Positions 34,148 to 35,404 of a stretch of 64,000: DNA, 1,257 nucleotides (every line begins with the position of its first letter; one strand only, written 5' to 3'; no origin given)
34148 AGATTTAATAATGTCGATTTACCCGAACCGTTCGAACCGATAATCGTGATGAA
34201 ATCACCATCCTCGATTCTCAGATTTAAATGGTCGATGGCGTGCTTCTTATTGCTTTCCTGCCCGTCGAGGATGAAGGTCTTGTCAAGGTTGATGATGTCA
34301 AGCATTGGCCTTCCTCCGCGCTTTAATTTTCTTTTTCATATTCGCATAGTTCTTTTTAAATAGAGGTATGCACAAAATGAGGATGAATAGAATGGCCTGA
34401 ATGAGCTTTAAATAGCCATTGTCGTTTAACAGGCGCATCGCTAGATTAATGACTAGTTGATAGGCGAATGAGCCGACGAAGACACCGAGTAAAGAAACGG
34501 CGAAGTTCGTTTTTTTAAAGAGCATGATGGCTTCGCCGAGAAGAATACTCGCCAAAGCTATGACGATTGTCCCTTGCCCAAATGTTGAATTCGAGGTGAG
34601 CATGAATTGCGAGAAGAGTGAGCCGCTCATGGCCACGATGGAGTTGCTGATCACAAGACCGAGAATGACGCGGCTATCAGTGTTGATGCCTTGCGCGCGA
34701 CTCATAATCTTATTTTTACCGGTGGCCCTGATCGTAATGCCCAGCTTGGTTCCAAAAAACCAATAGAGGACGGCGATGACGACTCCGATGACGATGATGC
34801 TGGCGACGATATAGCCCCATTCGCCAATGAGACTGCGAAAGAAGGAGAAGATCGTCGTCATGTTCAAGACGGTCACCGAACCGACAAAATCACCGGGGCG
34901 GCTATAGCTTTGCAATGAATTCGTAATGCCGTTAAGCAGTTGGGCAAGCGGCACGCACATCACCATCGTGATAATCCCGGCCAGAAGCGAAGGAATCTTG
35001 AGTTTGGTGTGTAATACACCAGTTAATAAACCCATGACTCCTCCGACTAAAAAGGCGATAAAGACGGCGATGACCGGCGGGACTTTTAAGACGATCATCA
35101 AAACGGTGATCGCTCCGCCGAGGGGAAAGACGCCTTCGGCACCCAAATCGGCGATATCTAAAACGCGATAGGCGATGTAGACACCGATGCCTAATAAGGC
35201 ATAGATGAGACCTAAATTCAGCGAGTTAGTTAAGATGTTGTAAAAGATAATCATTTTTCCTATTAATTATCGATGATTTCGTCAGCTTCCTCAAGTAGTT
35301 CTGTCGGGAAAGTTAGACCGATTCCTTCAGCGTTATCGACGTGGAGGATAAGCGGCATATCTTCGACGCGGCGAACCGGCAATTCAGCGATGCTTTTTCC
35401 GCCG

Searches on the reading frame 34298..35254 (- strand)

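Call 7: search_protein_families(library=pfam, proteins=[window:34298-35254:-])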
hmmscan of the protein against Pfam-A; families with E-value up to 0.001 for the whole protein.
window:34298-35254:- (318 aa): 1 family
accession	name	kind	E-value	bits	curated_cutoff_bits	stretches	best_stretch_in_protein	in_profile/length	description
PF02653.21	BPD_transp_2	-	1.3e-31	110.2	26.8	1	8-294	2-269/269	Branched-chain amino acid transport system / permease component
